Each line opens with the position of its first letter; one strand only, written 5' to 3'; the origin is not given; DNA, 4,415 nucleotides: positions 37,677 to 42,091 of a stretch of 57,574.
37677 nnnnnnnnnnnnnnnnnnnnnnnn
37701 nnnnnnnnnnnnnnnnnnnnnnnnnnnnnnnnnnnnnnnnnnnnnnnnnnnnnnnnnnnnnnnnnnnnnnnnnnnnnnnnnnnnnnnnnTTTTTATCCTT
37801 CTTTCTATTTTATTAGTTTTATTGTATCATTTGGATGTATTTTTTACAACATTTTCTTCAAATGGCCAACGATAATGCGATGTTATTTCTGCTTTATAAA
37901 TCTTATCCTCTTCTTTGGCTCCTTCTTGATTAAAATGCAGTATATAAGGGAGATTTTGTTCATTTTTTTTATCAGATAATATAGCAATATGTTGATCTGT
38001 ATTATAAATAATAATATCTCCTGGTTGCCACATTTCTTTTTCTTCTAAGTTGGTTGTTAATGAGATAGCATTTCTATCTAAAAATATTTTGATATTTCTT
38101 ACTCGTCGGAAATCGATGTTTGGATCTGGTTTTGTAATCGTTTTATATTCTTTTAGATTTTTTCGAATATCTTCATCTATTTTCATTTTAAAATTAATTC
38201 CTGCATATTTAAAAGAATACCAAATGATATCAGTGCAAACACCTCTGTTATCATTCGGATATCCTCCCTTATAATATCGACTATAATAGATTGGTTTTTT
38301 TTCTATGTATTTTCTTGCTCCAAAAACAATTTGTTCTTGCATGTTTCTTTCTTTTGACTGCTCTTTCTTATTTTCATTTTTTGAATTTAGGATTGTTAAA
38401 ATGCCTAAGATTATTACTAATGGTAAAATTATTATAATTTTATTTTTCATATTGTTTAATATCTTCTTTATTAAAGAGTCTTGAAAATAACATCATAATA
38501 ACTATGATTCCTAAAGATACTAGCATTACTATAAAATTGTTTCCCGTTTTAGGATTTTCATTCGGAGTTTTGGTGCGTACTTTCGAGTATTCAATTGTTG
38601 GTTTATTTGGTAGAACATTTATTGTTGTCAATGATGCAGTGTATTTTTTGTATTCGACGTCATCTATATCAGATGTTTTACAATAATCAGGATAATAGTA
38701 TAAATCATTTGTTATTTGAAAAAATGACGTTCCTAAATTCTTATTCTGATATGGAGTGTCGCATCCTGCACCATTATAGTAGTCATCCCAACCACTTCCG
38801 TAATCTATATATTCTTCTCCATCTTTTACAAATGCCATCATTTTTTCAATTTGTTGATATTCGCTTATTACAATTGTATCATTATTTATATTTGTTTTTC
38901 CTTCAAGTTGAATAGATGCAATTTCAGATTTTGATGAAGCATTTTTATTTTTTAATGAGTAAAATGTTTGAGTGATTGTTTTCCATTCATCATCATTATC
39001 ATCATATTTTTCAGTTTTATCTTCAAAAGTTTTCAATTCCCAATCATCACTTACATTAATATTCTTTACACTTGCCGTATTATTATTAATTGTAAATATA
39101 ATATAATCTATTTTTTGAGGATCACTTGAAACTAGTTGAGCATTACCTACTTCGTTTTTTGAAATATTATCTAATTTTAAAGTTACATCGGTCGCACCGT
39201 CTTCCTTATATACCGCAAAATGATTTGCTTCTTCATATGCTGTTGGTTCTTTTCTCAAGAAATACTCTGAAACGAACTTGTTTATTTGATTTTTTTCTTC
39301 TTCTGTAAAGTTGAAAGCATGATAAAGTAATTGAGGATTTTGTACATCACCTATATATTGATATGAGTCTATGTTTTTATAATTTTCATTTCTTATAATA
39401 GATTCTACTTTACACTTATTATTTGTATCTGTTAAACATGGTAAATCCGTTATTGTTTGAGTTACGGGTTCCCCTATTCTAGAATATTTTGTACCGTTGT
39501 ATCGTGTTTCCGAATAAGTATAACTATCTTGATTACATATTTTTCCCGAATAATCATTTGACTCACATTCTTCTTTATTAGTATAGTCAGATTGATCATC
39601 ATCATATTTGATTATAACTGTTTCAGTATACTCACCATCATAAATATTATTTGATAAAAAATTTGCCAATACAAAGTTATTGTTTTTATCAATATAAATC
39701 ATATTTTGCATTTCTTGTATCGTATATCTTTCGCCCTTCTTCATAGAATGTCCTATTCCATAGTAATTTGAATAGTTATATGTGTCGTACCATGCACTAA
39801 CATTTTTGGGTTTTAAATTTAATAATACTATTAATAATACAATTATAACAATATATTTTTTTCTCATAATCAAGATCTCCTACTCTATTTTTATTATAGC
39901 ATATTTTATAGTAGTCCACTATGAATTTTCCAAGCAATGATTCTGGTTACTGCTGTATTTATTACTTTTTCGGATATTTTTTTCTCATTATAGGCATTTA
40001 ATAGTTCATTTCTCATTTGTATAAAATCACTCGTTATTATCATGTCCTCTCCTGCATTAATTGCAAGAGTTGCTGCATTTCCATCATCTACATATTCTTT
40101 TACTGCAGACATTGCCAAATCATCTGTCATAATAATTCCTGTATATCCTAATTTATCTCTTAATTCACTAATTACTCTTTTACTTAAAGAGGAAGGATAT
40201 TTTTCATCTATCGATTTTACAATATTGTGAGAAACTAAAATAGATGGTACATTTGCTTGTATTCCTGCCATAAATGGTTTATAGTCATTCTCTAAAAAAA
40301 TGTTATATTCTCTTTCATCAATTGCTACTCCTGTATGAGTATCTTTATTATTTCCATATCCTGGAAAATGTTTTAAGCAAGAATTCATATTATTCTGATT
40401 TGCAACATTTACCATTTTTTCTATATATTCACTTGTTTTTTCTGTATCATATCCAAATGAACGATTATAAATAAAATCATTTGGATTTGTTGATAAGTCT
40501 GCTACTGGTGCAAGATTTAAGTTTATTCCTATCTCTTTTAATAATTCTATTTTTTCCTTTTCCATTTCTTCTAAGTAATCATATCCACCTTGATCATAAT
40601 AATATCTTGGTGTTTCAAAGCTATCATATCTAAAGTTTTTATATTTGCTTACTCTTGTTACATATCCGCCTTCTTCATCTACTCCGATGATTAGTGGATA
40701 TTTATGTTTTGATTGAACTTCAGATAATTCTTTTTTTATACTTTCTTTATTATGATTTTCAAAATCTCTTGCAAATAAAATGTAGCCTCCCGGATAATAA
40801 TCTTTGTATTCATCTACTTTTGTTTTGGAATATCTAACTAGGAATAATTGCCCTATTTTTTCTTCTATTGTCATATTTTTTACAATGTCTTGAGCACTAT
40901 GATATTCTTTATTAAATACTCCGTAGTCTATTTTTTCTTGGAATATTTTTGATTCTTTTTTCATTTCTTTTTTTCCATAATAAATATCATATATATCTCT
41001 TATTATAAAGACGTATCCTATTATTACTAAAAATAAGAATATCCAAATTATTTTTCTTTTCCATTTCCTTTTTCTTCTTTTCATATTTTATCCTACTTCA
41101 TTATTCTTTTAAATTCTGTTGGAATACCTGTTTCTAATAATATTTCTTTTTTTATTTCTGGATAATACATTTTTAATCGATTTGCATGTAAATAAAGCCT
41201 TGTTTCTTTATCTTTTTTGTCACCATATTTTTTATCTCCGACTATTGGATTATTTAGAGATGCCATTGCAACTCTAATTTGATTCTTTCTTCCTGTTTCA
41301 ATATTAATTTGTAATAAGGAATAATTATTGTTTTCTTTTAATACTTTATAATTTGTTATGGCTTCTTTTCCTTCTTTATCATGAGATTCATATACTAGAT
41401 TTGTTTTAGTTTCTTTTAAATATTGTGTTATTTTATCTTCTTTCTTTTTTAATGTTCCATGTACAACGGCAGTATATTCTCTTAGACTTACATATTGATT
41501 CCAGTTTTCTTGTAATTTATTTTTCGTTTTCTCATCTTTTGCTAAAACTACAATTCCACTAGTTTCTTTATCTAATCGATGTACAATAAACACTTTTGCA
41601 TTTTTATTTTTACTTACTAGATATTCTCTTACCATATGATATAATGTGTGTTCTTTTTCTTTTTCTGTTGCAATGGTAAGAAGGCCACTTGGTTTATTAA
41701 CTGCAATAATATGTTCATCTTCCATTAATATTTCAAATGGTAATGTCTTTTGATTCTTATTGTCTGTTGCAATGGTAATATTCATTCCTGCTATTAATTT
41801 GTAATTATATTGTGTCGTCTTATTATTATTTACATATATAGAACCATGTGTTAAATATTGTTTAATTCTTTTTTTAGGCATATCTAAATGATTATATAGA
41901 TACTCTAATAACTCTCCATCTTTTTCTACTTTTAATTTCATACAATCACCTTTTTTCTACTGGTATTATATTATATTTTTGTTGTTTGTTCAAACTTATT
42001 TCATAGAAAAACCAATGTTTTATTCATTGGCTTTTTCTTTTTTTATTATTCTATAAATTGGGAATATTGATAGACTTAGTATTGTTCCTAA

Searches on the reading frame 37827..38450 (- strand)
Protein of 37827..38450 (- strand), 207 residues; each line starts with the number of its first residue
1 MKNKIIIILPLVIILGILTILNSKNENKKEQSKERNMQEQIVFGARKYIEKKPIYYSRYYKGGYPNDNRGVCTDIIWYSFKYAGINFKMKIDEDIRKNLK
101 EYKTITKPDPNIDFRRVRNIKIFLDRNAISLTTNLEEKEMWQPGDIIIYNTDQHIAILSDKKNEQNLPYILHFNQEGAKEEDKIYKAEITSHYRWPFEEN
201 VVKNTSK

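Call 7: search_protein_families(library=pfam, proteins=[window:37827-38450:-], max_evalue=0.001)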
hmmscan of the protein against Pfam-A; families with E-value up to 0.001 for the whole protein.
window:37827-38450:- (207 aa): 1 family
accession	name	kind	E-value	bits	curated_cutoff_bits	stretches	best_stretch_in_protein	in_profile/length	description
PF06940.17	DUF1287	-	6.5e-48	163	25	1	44-195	3-163/163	Domain of unknown function (DUF1287)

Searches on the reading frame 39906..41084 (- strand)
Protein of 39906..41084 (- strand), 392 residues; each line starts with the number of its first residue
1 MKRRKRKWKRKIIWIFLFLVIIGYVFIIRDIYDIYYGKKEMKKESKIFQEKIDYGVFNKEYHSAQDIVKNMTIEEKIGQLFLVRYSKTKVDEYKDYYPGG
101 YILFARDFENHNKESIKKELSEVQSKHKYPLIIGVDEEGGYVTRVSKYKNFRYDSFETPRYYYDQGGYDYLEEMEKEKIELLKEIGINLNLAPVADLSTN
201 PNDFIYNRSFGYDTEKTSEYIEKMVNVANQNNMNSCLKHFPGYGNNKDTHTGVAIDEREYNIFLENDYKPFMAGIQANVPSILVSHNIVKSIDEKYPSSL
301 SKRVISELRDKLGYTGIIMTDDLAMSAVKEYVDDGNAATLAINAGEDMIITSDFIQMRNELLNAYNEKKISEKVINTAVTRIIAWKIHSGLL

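Call 7: search_protein_families(library=pfam, proteins=[window:39906-41084:-], max_evalue=0.001)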
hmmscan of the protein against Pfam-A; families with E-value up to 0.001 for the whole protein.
window:39906-41084:- (392 aa): 1 family
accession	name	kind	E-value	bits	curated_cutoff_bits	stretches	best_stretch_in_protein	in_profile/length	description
PF00933.27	Glyco_hydro_3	-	5.8e-53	180.8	27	1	72-383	1-314/316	Glycosyl hydrolase family 3 N terminal domain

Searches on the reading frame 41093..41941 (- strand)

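Call 7: search_protein_families(library=pfam, proteins=[window:41093-41941:-], max_evalue=0.001)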
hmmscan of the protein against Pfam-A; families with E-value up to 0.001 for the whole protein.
window:41093-41941:- (282 aa): 1 family
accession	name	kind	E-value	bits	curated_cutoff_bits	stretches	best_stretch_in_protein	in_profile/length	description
PF00849.27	PseudoU_synth_2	-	6.4e-34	117.8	26.8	1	77-228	1-152/152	RNA pseudouridylate synthase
